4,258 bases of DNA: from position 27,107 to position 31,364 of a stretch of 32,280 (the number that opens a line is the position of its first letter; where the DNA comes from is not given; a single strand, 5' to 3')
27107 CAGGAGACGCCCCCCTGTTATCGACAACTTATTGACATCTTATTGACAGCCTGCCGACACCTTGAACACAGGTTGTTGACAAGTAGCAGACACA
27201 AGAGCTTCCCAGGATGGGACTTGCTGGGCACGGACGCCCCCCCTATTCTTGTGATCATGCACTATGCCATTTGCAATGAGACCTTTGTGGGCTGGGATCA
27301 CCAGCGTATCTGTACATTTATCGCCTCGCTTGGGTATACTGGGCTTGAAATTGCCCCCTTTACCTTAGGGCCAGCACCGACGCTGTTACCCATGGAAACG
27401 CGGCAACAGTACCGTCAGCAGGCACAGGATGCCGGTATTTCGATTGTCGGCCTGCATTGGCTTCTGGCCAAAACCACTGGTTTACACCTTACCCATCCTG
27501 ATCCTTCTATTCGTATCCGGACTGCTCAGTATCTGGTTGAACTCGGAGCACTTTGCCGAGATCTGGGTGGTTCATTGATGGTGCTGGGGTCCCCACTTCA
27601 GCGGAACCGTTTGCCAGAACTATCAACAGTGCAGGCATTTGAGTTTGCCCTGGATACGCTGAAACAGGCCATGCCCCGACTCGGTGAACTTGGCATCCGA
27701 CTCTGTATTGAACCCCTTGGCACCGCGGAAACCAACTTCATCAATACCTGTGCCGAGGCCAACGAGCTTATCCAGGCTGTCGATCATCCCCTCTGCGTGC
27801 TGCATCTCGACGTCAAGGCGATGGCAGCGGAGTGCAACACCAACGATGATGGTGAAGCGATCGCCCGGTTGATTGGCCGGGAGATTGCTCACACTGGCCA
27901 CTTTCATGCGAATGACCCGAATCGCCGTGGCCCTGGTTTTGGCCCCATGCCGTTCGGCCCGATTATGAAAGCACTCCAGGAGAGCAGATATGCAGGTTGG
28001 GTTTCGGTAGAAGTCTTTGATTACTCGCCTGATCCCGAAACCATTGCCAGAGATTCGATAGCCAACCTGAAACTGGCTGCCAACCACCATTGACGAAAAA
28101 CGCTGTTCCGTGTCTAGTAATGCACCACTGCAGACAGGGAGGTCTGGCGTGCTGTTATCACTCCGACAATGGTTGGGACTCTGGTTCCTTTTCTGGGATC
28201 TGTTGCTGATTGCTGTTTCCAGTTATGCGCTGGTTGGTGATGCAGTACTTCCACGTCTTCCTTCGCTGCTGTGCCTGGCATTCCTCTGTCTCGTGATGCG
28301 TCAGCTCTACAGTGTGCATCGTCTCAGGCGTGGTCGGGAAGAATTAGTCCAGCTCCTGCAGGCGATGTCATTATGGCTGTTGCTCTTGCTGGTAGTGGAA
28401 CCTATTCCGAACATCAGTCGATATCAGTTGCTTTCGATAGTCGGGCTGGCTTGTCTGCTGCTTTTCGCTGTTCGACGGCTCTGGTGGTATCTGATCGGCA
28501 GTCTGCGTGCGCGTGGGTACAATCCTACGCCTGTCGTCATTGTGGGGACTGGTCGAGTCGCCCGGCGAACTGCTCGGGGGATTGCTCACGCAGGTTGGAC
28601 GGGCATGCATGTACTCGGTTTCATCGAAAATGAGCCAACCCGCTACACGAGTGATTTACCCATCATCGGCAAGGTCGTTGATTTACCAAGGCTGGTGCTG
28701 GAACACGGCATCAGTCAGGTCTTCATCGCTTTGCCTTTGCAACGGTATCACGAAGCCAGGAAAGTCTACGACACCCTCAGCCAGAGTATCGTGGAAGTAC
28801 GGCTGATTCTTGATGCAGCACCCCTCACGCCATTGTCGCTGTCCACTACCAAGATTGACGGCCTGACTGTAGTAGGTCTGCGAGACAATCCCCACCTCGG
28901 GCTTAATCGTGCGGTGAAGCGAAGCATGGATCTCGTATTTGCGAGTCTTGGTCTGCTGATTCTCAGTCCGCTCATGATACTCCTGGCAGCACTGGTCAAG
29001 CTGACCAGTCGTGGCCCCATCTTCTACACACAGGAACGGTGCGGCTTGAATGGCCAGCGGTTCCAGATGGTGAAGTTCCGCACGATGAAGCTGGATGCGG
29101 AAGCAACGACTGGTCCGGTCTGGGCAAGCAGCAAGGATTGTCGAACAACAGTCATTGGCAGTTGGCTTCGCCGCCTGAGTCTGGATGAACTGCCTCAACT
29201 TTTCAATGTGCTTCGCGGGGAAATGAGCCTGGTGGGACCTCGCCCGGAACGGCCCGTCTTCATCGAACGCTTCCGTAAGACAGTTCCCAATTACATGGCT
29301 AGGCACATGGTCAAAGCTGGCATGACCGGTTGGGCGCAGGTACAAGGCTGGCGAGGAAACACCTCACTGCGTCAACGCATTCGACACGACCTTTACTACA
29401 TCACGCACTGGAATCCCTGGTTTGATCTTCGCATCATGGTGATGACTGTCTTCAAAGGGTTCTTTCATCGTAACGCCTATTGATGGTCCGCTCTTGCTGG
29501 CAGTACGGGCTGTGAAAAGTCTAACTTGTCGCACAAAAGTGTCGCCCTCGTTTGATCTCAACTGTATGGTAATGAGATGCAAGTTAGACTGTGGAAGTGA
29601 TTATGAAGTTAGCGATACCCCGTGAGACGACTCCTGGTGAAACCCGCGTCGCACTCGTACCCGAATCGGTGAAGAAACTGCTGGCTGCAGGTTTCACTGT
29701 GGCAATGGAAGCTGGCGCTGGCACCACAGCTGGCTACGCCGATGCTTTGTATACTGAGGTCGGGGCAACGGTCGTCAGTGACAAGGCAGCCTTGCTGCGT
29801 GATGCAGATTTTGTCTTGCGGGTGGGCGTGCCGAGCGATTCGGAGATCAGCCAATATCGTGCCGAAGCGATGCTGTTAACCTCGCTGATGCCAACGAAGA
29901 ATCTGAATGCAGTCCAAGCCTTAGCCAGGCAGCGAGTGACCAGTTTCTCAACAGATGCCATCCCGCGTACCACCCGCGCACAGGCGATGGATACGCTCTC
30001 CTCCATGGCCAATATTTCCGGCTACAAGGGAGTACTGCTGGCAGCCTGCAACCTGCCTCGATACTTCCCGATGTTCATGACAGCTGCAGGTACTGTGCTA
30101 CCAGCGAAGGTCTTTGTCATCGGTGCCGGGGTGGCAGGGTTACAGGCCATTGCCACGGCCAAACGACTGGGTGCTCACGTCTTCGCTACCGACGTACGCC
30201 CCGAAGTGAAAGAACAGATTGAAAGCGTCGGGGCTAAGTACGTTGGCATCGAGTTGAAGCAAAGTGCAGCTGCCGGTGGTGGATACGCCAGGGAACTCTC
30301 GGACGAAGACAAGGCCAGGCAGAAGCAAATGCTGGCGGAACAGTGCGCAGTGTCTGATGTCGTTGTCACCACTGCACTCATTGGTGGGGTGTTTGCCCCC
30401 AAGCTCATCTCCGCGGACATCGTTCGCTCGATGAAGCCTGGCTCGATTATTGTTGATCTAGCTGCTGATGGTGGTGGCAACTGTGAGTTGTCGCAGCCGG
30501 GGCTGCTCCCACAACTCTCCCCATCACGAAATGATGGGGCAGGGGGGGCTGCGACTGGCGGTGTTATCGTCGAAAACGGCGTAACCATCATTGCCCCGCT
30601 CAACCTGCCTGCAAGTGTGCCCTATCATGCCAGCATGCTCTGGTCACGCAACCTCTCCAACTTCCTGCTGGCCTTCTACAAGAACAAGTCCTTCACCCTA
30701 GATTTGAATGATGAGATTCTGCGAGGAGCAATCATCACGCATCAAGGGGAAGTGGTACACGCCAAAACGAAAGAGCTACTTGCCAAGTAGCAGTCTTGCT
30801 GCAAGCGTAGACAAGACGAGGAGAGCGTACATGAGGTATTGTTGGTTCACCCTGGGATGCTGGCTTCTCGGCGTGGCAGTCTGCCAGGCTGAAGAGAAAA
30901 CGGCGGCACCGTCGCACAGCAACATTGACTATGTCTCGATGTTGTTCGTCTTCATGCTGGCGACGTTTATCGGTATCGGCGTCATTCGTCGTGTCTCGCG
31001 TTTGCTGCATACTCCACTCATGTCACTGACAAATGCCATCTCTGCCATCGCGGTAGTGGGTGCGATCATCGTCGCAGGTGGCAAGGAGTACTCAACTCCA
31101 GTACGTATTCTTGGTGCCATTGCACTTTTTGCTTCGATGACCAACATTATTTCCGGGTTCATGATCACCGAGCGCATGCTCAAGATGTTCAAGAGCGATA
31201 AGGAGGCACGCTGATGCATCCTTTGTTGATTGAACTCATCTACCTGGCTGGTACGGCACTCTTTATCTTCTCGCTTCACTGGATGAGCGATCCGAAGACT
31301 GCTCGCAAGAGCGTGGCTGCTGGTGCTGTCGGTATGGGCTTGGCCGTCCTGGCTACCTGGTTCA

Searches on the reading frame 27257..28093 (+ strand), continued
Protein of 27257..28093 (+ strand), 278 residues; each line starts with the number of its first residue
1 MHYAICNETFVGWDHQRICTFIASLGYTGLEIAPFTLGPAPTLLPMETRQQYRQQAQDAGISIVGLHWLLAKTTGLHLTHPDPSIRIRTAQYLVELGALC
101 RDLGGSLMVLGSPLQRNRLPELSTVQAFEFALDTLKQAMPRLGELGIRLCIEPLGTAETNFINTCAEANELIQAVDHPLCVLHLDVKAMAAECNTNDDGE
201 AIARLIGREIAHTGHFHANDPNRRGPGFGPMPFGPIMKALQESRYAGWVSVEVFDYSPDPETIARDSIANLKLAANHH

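Call 41: find_encoding_contigs(protein=P0027, flank=4000, max_places=2)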
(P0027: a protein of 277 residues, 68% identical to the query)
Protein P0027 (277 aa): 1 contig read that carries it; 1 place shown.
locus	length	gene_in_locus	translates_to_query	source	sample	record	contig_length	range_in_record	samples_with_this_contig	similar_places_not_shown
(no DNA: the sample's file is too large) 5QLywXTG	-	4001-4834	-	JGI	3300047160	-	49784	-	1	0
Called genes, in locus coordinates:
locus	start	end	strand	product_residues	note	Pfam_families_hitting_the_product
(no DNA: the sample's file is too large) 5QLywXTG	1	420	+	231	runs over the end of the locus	PF01965:DJ-1_PfpI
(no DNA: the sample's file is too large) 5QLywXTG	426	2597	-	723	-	-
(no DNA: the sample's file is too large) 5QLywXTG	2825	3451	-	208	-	-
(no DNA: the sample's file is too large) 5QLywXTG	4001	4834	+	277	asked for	PF01261:AP_endonuc_2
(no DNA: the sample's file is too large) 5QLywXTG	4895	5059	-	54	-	-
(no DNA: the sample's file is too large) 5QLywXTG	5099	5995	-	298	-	-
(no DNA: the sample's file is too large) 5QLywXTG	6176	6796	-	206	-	-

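Call 56: search_solved_structures(query=window:27257-28093:+, max_evalue=0.00001)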
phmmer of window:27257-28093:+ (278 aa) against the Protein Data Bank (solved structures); distinct sequences matched with E-value up to 0.00001: 18.
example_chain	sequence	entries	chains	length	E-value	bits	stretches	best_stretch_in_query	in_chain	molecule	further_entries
7x7w_A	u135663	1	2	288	2.7e-13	53.3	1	52-254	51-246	D-PSICOSE 3-EPIMERASE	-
4pgl_A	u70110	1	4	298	4.1e-13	52.6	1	22-254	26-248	D-tagatose 3-epimerase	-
2zvr_A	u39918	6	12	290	1.6e-12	50.8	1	73-264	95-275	Uncharacterized protein TM_0416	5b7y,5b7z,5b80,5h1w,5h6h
4q7i_A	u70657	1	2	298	2.8e-12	49.9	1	21-254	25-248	D-tagatose 3-epimerase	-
3vnk_A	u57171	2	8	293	1.2e-11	47.9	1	14-254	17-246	Xylose isomerase domain protein TIM barrel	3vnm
3vni_A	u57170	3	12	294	1.2e-11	47.9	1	14-254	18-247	Xylose isomerase domain protein TIM barrel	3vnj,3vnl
7e9w_A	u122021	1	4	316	1.5e-11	47.5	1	14-254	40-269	D-psicose 3-epimerase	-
2ou4_A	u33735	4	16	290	3.9e-11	46.2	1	21-254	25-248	D-tagatose 3-epimerase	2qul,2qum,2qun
4xsl_A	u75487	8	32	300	5.5e-11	45.7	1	21-254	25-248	D-tagatose 3-epimerase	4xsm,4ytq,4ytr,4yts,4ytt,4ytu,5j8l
2hk0_A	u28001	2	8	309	1.8e-10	44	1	143-254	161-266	D-PSICOSE 3-EPIMERASE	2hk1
4pfh_A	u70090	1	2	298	7.6e-10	41.9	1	49-254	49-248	D-tagatose 3-epimerase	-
8xix_A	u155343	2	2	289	2.6e-08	36.9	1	130-254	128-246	D-tagatose 3-epimerase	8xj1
8xiv_A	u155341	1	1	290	2.6e-08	36.9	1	130-254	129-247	D-tagatose 3-epimerase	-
6wn6_A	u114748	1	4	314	1.4e-07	34.5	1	133-272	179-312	3-keto-D-glucoside 4-epimerase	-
7cj4_A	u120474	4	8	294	2e-06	30.7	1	71-256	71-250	Epimerase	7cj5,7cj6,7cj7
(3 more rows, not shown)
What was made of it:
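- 27257..28093 (+): The regulated gene: a 278-aa xylose-isomerase-like TIM-barrel protein (AP_endonuc_2), a distant relative of ketose 3-epimerases. The best solved relatives are D-psicose and D-tagatose 3-epimerases at about 1e-13 (call 56).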

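Call 92: find_encoding_contigs(protein=P0025, flank=3000, max_places=2)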
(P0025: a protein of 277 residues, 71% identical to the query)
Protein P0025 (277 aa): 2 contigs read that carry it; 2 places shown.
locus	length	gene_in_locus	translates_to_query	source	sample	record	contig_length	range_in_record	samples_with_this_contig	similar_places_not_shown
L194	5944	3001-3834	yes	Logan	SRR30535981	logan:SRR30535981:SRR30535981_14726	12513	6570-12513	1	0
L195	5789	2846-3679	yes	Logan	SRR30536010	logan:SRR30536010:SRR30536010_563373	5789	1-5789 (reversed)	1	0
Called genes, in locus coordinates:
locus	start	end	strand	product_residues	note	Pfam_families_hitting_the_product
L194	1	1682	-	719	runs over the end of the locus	-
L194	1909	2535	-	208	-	-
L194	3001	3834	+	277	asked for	PF01261:AP_endonuc_2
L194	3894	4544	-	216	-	-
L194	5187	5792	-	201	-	PF04542:Sigma70_r2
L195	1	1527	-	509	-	?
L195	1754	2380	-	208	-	-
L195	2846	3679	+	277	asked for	PF01261:AP_endonuc_2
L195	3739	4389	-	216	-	-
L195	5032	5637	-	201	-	PF04542:Sigma70_r2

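Call 93: find_encoding_contigs(protein=P0017, flank=3000, max_places=2)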
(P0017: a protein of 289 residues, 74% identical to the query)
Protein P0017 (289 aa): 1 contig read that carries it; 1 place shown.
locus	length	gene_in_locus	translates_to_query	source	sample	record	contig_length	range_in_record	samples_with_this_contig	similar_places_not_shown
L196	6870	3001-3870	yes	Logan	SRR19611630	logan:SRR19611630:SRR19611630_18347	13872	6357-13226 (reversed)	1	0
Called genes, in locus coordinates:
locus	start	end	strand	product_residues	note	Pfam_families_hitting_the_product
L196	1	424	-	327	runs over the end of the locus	PF00579:tRNA-synt_1b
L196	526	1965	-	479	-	PF09423:PhoD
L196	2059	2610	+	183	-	PF08534:Redoxin (weak), PF00255:GSHPx, PF00578:AhpC-TSA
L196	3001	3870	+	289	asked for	PF01261:AP_endonuc_2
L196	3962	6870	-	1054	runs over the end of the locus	PF13188:PAS_8 (faint), PF00989:PAS, PF08448:PAS_4, PF08447:PAS_3 (weak), PF00989:PAS (weak), PF13426:PAS_9, PF02518:HATPase_c, PF00072:Response_reg, +1 more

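Call 99: search_protein_families(library=pfam, proteins=[L194:1909-2535:-], max_evalue=1)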
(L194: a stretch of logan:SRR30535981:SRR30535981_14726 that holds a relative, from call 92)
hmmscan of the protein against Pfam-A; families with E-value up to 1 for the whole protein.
L194:1909-2535:- (208 aa): 1 family
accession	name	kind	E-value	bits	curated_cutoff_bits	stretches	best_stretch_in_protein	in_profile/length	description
PF23494.1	bPH_10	-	0.067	13.1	27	0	104-170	82-148/151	YqeB-like bacterial PH domain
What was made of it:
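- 27257..28093 (+): The gap stays with this gene when the upstream neighbour changes (calls 92, 99).
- This holds even where the upstream gene differs (calls 92, 99). The segment travels with the epimerase gene through rearrangements (calls 92, 99).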

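Call 100: search_protein_families(library=ncbifam, proteins=[window:27257-28093:+], max_evalue=0.001)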
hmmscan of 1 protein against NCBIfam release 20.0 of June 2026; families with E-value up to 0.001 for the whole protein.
window:27257-28093:+ (278 aa): 6 families
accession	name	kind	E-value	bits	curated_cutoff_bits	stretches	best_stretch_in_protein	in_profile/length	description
NF041099.2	keto_glucon_epim_IolO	equivalog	6.1e-24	84.7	300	1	73-272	75-265/269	5-keto-L-gluconate epimerase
NF051856.1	PsicseEpim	equivalog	2.1e-17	63.9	300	1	15-254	18-246/287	D-psicose 3-epimerase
TIGR03234.1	OH-pyruv-isom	equivalog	1.9e-13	50.4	353.45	1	120-262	110-246/254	hydroxypyruvate isomerase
NF043033.1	OxoTetrIsom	equivalog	3.6e-09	36.8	325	1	129-262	116-243/251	2-oxo-tetronate isomerase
NF007360.0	PRK09856.1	equivalog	2.6e-06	27.2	305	1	129-272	125-268/276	fructoselysine 3-epimerase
NF007444.0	PRK09997.1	equivalog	0.00031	20.3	465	1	130-253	121-241/258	hydroxypyruvate isomerase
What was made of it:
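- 27257..28093 (+): It falls far below every NCBIfam cut-off (call 100).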

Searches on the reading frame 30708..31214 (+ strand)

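Call 18: search_protein_families(library=pfam, proteins=[window:30708-31214:+])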
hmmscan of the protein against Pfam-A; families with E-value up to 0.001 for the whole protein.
window:30708-31214:+ (168 aa): 1 family
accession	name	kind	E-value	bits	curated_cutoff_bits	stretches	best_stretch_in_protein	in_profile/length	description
PF12769.12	PNTB_4TM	-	6.4e-30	103.9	26.2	1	78-162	1-84/85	4TM region of pyridine nucleotide transhydrogenase, mitoch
